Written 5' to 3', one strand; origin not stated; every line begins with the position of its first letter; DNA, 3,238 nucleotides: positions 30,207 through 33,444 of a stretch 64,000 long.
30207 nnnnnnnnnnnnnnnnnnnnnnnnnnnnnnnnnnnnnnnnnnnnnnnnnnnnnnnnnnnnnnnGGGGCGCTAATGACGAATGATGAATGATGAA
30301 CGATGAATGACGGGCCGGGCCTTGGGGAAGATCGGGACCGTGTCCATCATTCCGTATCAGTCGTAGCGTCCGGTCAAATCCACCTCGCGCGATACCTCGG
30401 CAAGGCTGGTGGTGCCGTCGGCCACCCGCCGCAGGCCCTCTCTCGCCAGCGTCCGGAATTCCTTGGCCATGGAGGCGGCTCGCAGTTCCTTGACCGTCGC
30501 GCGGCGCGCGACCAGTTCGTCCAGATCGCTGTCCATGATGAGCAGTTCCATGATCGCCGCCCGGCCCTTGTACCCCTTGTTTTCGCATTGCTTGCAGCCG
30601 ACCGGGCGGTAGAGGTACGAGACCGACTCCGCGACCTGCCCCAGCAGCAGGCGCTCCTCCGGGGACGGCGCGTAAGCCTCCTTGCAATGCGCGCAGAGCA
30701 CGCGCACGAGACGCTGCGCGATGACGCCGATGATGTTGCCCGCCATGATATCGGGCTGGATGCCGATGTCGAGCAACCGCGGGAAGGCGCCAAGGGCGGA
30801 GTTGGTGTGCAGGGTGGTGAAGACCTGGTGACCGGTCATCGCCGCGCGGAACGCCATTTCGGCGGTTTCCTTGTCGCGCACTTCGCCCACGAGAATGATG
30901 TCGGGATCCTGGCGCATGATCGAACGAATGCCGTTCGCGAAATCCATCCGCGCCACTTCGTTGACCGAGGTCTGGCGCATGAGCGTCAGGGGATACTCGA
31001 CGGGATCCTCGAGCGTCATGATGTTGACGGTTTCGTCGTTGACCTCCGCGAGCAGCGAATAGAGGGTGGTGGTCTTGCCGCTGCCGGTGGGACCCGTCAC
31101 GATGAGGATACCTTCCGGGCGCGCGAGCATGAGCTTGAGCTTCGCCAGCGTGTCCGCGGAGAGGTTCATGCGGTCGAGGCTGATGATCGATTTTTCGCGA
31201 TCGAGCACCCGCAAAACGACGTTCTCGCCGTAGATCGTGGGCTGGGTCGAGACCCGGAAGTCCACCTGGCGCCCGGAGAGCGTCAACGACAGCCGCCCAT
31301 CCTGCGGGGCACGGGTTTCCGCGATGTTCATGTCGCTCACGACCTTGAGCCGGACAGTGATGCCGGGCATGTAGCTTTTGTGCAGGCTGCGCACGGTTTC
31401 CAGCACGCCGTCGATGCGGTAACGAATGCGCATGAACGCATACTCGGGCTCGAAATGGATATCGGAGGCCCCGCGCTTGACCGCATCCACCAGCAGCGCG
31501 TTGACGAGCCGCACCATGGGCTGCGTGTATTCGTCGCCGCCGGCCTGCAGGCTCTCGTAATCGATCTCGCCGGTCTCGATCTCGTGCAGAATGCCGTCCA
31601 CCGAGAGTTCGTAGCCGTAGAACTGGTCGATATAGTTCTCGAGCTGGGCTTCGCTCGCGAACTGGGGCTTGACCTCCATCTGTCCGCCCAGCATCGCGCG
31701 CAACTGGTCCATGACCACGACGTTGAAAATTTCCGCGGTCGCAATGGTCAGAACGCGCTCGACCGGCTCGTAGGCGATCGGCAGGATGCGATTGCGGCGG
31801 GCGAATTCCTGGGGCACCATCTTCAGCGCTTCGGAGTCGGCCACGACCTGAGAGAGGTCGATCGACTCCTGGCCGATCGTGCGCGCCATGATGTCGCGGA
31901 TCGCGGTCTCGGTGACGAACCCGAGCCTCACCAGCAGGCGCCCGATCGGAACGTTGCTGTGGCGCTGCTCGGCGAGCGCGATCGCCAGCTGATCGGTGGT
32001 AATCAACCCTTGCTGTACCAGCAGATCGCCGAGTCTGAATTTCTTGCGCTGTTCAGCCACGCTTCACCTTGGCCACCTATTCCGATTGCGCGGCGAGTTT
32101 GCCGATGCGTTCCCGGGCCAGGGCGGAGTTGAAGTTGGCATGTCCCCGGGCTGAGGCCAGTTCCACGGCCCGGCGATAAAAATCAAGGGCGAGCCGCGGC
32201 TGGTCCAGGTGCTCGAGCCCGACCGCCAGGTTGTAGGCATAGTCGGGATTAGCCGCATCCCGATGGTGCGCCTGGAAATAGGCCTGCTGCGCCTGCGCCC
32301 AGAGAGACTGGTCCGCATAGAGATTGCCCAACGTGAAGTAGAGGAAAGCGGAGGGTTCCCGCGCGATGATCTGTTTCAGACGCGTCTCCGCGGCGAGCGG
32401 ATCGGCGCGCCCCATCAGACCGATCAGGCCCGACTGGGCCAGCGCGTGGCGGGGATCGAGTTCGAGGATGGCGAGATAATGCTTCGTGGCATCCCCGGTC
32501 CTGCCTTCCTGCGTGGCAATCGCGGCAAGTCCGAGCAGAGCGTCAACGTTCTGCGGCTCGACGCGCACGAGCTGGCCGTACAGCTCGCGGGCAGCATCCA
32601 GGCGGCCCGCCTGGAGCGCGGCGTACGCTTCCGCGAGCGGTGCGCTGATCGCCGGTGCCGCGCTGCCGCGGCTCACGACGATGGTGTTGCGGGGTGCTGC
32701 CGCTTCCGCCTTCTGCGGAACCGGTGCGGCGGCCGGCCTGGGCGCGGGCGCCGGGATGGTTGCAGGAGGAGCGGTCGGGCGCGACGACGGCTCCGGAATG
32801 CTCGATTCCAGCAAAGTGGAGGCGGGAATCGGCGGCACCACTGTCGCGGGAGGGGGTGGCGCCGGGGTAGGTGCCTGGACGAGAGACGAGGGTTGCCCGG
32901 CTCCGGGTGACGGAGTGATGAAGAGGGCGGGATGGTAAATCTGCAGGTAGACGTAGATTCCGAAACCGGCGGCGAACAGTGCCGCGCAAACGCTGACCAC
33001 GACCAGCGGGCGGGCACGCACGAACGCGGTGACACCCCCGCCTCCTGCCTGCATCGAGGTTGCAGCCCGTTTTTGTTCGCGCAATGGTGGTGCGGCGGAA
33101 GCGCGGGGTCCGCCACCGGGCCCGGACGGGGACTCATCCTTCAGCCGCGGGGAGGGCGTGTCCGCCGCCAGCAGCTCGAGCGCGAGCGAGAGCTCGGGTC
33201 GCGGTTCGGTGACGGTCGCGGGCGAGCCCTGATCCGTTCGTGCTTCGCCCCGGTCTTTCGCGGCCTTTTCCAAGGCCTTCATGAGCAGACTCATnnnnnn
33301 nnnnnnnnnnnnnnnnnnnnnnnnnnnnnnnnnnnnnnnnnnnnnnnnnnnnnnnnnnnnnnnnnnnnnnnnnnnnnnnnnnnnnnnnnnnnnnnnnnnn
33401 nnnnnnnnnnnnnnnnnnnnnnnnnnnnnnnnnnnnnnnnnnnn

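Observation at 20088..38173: Sigma-54 / two-component-controlled type IV filament locus of MSHA-class composition with a rearranged, minimal gene set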

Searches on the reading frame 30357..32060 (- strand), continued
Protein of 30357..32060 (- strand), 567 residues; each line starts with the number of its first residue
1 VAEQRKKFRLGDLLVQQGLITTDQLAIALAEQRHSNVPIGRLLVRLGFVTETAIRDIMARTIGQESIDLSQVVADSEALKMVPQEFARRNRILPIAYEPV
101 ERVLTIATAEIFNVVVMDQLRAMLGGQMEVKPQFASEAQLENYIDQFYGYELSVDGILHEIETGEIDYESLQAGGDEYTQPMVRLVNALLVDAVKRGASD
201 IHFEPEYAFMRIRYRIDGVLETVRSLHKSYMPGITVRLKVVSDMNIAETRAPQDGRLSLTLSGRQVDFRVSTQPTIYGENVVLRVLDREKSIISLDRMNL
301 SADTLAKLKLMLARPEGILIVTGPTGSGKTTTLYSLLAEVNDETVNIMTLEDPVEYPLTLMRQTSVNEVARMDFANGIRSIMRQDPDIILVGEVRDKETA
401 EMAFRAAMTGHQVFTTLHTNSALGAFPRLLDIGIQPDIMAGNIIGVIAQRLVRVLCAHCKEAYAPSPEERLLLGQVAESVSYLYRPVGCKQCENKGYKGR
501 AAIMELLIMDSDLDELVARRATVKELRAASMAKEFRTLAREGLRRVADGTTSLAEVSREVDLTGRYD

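Call 77: search_dna_similar(query=L086:12001-13713:+, collection=plasmids, mode=protein, max_rows=40, max_evalue=1e-80)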
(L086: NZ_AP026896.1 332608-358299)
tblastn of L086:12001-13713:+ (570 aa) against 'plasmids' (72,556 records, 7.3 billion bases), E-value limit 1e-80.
Records with a match: 585; places in all: 588; records where one place covers at least 80% of the query: 8.
Best place of each record, by identity: >=99% 1; <60% 584.
By first word of the organism name: Escherichia 415; Ralstonia 105; Providencia 6; Paraburkholderia 4; Acinetobacter 4; Sulfitobacter 4; Pantoea 3; Nitratiruptor 3; Legionella 2; Shigella 2; and 32 more.
By predicted mobility (MOB-suite, as given by PLSDB): non-mobilizable 376; mobilizable 149; conjugative 60.
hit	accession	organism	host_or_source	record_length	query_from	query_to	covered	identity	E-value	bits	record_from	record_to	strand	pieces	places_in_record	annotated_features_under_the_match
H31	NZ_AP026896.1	Aeromonas caviae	Microbe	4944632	1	570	100%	100.0%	0e+0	1043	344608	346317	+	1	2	none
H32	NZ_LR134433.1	Legionella adelaidensis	environmental,Cooling tower water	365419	6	565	98%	49.9%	1e-153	494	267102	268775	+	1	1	GspE/PulE family protein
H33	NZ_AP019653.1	Vibrio taketomensis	-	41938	12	559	82%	54.1%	1e-102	464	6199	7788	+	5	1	none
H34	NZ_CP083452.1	Comamonas odontotermitis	cell culture,cucumber rhizosphere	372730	10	568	98%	41.4%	6e-100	339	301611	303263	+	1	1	gspE: type II secretion system ATPase GspE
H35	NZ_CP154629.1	Acetoanaerobium noterae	cell culture,Sludge of a digestion ...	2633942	4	566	99%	39.6%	4e-103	348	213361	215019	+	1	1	none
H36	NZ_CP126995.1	Acidisoma sp. PAMC 29798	cell culture,lichen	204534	35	564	93%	41.2%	5e-91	313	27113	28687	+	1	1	GspE/PulE family protein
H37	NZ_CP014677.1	Kozakia baliensis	palm brown sugar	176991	38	563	92%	39.3%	4e-91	314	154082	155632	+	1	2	GspE/PulE family protein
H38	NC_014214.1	Allomeiothermus silvanus DSM 9946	hot spring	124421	43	563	91%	38.0%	4e-81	285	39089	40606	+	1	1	GspE/PulE family protein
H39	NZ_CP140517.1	Escherichia coli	-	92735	128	567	77%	43.6%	2e-89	309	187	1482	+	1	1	gspE: type II secretion system ATPase GspE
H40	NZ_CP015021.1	Escherichia coli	Bovine carcass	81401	128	567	77%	43.6%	3e-89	308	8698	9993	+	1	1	gspE: type II secretion system ATPase GspE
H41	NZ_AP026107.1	Escherichia coli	Homo sapiens,Cultured ...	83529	128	567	77%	43.6%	3e-89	308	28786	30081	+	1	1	gspE: type II secretion system ATPase GspE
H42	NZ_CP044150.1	Escherichia coli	-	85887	128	567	77%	43.6%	3e-89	308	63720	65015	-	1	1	gspE: type II secretion system ATPase GspE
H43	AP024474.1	Escherichia coli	Homo sapiens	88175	128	567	77%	43.6%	3e-89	308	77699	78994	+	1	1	gspE: general secretion pathway protein GspE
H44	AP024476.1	Escherichia coli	Homo sapiens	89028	128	567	77%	43.6%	3e-89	308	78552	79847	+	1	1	gspE: general secretion pathway protein GspE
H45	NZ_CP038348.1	Escherichia coli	-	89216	128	567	77%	43.6%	3e-89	308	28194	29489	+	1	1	gspE: type II secretion system ATPase GspE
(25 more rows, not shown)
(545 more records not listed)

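Call 92: get_annotated_region(hit=H32, flank=11000)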
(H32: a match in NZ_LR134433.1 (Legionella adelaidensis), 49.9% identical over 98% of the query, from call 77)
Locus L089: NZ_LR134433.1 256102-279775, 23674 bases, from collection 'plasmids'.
description: Legionella adelaidensis strain NCTC12735 plasmid 24, complete sequence
organism: Legionella adelaidensis (NCBI taxid 45056)
taxonomy: Bacteria; Pseudomonadota; Gammaproteobacteria; Legionellales; Legionellaceae; Legionella; Legionella adelaidensis
host: -; source: environmental,Cooling tower water; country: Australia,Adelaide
typing (MOB-suite, as given by PLSDB): mobilizable; relaxase MOBH
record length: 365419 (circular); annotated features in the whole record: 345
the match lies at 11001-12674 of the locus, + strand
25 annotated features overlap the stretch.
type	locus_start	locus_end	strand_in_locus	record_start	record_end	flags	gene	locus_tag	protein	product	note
CDS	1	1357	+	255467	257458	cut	uvrB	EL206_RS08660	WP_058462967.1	excinuclease ABC subunit UvrB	GO:0006289 - nucleotide-excision repair [Evidence IEA]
CDS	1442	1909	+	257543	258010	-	-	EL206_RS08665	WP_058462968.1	type II secretion system protein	-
CDS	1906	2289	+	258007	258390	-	-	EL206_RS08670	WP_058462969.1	type II secretion system protein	-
CDS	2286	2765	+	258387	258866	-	-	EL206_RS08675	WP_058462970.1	competence type IV pilus minor pilin ComGF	-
CDS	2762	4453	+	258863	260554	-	-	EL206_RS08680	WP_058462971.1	type II secretion system protein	-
CDS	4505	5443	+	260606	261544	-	-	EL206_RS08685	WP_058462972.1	hypothetical protein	-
CDS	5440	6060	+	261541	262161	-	-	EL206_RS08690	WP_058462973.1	PilN domain-containing protein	-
CDS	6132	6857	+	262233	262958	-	-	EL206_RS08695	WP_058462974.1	hypothetical protein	-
CDS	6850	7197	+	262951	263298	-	-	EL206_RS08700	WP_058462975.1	hypothetical protein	-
CDS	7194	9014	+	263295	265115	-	mshL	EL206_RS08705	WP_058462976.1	pilus (MSHA type) biogenesis protein MshL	GO:0009306 - protein secretion [Evidence IEA]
CDS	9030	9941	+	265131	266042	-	-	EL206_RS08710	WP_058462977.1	AAA family ATPase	-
CDS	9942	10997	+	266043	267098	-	-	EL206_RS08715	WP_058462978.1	hypothetical protein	-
CDS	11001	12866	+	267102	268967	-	-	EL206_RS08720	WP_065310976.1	GspE/PulE family protein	GO:0009306 - protein secretion [Evidence IEA]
CDS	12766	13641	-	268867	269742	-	-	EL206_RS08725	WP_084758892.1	cytochrome c oxidase subunit 3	-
CDS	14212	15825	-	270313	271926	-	ctaD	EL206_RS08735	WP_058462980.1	cytochrome c oxidase subunit I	-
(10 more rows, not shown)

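Call 93: get_annotated_region(hit=H34, flank=300)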
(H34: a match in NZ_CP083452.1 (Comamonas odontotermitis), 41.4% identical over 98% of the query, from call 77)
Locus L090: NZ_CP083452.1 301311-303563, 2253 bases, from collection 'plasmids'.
description: Comamonas odontotermitis strain WLL plasmid unnamed1, complete sequence
organism: Comamonas odontotermitis (NCBI taxid 379895)
taxonomy: Bacteria; Pseudomonadota; Betaproteobacteria; Burkholderiales; Comamonadaceae; Comamonas; Comamonas odontotermitis
host: -; source: cell culture,cucumber rhizosphere; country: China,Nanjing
typing (MOB-suite, as given by PLSDB): non-mobilizable
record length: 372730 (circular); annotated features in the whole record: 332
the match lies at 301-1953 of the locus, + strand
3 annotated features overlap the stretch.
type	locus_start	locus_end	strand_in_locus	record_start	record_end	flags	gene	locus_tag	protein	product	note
CDS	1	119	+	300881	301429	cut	rfbC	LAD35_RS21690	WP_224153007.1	dTDP-4-dehydrorhamnose 3,5-epimerase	GO:0019305 - dTDP-rhamnose biosynthetic process [Evidence IEA]; GO:0009243 - O antigen biosynthetic process [Evidence ...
CDS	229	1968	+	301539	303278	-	gspE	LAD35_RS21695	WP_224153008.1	type II secretion system ATPase GspE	GO:0015628 - protein secretion by the type II secretion system [Evidence IEA]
CDS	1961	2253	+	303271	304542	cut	-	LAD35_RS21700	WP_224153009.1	type II secretion system F family protein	-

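Call 94: get_annotated_region(hit=H40, flank=700)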
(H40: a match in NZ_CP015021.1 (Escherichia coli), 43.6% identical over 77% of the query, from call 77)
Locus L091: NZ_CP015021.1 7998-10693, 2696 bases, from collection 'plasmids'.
description: Escherichia coli strain 28RC1 plasmid p28RC1, complete sequence
organism: Escherichia coli (NCBI taxid 562)
taxonomy: Bacteria; Pseudomonadota; Gammaproteobacteria; Enterobacterales; Enterobacteriaceae; Escherichia; Escherichia coli
host: -; source: Bovine carcass; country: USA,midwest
typing (MOB-suite, as given by PLSDB): non-mobilizable; replicon IncFIA,IncFIB
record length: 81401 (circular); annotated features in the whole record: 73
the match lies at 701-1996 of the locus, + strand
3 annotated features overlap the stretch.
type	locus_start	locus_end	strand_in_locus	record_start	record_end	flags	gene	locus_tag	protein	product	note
CDS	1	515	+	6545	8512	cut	etpD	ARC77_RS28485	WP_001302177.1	variant type II secretion system secretin EtpD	-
CDS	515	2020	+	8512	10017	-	gspE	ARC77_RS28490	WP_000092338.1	type II secretion system ATPase GspE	GO:0015628 - protein secretion by the type II secretion system [Evidence IEA]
CDS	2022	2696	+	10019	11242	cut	gspF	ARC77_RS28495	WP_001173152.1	type II secretion system inner membrane protein GspF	GO:0015628 - protein secretion by the type II secretion system [Evidence IEA]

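Call 95: get_annotated_region(hit=H21, flank=700)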
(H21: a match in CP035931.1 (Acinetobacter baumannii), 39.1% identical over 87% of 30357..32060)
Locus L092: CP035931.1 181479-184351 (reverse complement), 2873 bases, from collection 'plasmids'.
description: Acinetobacter baumannii strain VB31459 plasmid unnamed1, complete sequence
organism: Acinetobacter baumannii (NCBI taxid 470)
taxonomy: Bacteria; Pseudomonadota; Gammaproteobacteria; Moraxellales; Moraxellaceae; Acinetobacter; Acinetobacter baumannii
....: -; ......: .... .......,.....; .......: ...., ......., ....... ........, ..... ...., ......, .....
typing (MOB-suite, as given by PLSDB): non-mobilizable; replicon rep_cluster_1254
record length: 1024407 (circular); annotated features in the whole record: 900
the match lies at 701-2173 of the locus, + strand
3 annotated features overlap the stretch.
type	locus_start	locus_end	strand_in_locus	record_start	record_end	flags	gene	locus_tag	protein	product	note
CDS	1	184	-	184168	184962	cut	-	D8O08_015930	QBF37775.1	triose-phosphate isomerase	-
CDS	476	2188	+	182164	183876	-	pilB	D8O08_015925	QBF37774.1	type IV-A pilus assembly ATPase PilB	-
CDS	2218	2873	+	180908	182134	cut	-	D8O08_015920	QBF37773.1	type II secretion system F family protein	-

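Call 96: get_annotated_region(hit=H35, flank=300)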
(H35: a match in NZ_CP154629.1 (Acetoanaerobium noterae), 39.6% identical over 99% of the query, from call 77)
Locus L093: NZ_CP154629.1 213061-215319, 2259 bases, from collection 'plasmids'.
description: Acetoanaerobium noterae strain DSL2 plasmid pTPELB2, complete sequence
organism: Acetoanaerobium noterae (NCBI taxid 745369)
taxonomy: Bacteria; Bacillota; Clostridia; Peptostreptococcales; Filifactoraceae; Acetoanaerobium; Acetoanaerobium noterae
host: -; source: cell culture,Sludge of a digestion tower of a wastewater treatment plant; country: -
typing (MOB-suite, as given by PLSDB): non-mobilizable
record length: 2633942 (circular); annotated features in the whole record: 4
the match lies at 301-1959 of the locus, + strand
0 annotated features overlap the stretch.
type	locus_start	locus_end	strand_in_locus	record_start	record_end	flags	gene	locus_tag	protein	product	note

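Call 97: get_annotated_region(hit=H23, flank=700)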
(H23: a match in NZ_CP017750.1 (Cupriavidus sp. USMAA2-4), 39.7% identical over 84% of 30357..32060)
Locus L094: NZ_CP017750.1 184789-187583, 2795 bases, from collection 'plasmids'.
description: Cupriavidus sp. USMAA2-4 isolate pure plasmid unnamed1, complete sequence
organism: Cupriavidus sp. USMAA2-4 (NCBI taxid 876364)
taxonomy: Bacteria; Pseudomonadota; Betaproteobacteria; Burkholderiales; Burkholderiaceae; Cupriavidus; Cupriavidus sp. USMAA2-4
host: -; source: cell culture,Sungai Pinang, Penang, Malaysia; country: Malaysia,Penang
typing (MOB-suite, as given by PLSDB): mobilizable; relaxase MOBP
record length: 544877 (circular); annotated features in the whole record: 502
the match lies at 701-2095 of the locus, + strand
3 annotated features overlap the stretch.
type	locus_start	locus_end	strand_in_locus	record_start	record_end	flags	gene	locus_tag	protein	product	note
CDS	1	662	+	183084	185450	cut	gspD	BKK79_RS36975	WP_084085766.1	type II secretion system secretin GspD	GO:0015628 - protein secretion by the type II secretion system [Evidence IEA]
CDS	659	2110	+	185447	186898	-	gspE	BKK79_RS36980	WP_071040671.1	type II secretion system ATPase GspE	GO:0015628 - protein secretion by the type II secretion system [Evidence IEA]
CDS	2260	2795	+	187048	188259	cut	gspF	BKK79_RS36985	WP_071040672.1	type II secretion system inner membrane protein GspF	GO:0015628 - protein secretion by the type II secretion system [Evidence IEA]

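Call 98: get_annotated_region(hit=H16, flank=6000)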
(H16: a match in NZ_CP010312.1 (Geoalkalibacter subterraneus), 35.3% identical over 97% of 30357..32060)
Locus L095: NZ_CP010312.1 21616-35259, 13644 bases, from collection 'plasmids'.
description: Geoalkalibacter subterraneus strain Red1 plasmid pGSUB1, complete sequence
organism: Geoalkalibacter subterraneus (NCBI taxid 483547)
taxonomy: Bacteria; Thermodesulfobacteriota; Desulfuromonadia; Desulfuromonadales; Geoalkalibacteraceae; Geoalkalibacter; Geoalkalibacter subterraneus
host: -; source: -; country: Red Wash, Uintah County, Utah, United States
typing (MOB-suite, as given by PLSDB): non-mobilizable
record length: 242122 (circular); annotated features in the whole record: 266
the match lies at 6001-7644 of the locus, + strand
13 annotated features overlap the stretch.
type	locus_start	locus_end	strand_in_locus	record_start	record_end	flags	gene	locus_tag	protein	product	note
CDS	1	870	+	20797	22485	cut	-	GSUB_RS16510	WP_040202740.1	hypothetical protein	-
CDS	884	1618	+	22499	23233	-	-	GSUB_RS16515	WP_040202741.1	PilZ domain-containing protein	-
CDS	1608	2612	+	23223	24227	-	-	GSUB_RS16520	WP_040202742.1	hypothetical protein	-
CDS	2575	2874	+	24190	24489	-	-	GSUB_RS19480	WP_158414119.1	hypothetical protein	-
CDS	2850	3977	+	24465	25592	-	-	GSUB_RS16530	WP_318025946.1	type IV pilus twitching motility protein PilT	GO:0043107 - type IV pilus-dependent motility [Evidence IEA]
CDS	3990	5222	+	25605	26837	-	-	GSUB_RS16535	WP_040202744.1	type II secretion system F family protein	-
CDS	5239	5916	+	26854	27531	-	-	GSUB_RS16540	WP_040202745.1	PilZ domain-containing protein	-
CDS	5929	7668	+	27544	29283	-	-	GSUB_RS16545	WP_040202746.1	GspE/PulE family protein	-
CDS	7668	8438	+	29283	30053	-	-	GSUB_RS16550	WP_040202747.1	A24 family peptidase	-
CDS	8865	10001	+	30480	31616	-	-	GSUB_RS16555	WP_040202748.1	hypothetical protein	-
CDS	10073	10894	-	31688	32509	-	trfA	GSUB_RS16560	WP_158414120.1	plasmid replication initiator TrfA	-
CDS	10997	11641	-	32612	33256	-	-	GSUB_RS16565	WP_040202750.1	hypothetical protein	-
CDS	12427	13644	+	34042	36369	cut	mobH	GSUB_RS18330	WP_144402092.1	MobH family relaxase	-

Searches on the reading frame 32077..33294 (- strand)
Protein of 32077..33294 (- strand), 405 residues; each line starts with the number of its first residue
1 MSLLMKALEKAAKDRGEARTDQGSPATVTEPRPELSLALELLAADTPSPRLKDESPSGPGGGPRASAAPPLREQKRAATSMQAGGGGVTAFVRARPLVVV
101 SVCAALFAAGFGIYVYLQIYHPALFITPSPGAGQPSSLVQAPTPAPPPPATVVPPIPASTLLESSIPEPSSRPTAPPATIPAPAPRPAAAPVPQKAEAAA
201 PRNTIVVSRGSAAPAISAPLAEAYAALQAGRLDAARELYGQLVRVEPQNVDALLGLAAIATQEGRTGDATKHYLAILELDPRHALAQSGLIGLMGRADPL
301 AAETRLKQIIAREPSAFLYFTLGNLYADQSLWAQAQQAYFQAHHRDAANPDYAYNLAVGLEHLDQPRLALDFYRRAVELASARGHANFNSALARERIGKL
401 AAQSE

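Call 3: search_protein_families(library=pfam, proteins=[window:32077-33294:-], max_evalue=0.01)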
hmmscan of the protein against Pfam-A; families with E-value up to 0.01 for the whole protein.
window:32077-33294:- (405 aa): 11 families
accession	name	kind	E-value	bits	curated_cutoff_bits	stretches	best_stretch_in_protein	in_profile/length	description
PF00515.34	TPR_1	-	9.8e-11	41.4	27.8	0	354-380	5-31/34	Tetratricopeptide repeat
PF13432.12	TPR_16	-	2.8e-10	40.9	32.7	1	220-282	1-63/65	Tetratricopeptide repeat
PF07719.23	TPR_2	-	3.4e-10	39.7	27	0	351-380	2-31/34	Tetratricopeptide repeat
PF14559.12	TPR_19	-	5.2e-08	33.5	25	1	226-288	1-63/68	Tetratricopeptide repeat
PF13428.12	TPR_14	-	8.7e-06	26.4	23.5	1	221-258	6-43/44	Tetratricopeptide repeat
PF13414.12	TPR_11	-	1e-05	25.5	26.8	1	227-258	5-36/42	TPR repeat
PF13181.12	TPR_8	-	2.3e-05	24.6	25.7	0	223-249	8-34/34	Tetratricopeptide repeat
PF23914.1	TPR_CcmH_CycH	-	0.0002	21.7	42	1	229-279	100-150/158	Cytochrome c-type biogenesis protein H TPR domain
PF13431.12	TPR_17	-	0.0024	18.4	24.4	0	238-269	1-32/34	Tetratricopeptide repeat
PF13176.12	TPR_7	-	0.0047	17.4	27.9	0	252-281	1-32/36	Tetratricopeptide repeat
PF13424.12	TPR_12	-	0.0066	17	30.1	0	354-402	6-56/77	Tetratricopeptide repeat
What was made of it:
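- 32077..33294 (-): Bitopic TPR protein in the MshN position. Pfam TPR families (call 3).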

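Call 5: search_protein_families(library=ncbifam, proteins=[window:32077-33294:-], max_evalue=0.01)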
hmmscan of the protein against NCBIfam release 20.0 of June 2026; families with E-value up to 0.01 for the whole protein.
window:32077-33294:- (405 aa): 11 families
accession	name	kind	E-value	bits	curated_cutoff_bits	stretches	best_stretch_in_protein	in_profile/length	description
TIGR02552.1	LcrH_SycD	equivalog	1.5e-12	47.4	104.8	2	221-285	23-87/136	SycD/LcrH family type III secretion system chaperone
TIGR02917.1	PEP_TPR_lipo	equivalog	6.6e-12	44.1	312.2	2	223-284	506-567/899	XrtA/PEP-CTERM system TPR-repeat protein PrsT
NF033920.0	C39_PA2778_fam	equivalog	7.5e-10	38.6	150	1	297-380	170-254/255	PA2778 family cysteine peptidase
NF040959.1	MamA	equivalog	4.7e-08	32.7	200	1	223-379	44-202/204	magnetosome protein MamA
NF008520.0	PRK11447.1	equivalog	8.7e-08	30.4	858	1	221-367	356-512/1157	cellulose synthase complex outer membrane protein BcsC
TIGR00540.1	TPR_hemY_coli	hypoth_equivalog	2.6e-07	29.8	142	1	302-376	311-385/385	heme biosynthesis-associated TPR protein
TIGR02521.1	type_IV_pilW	equivalog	5.4e-05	22.9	154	0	224-280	41-95/234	type IV pilus biogenesis/stability protein PilW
TIGR03939.1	PGA_TPR_OMP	equivalog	0.00021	19.6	366.65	1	225-314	95-185/800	poly-beta-1,6 N-acetyl-D-glucosamine export porin PgaA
NF052415.1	T3SS_chap_SctY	equivalog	0.00062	20.3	70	1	222-282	12-72/106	type III secretion apparatus assembly chaperone SctY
NF033758.1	gliding_GltE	equivalog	0.009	15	225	0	257-381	229-356/411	adventurous gliding motility TPR repeat lipoprotein GltE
NF008017.0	PRK10747.1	equivalog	0.0095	14.8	608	0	299-375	310-386/398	protoheme IX biogenesis protein HemY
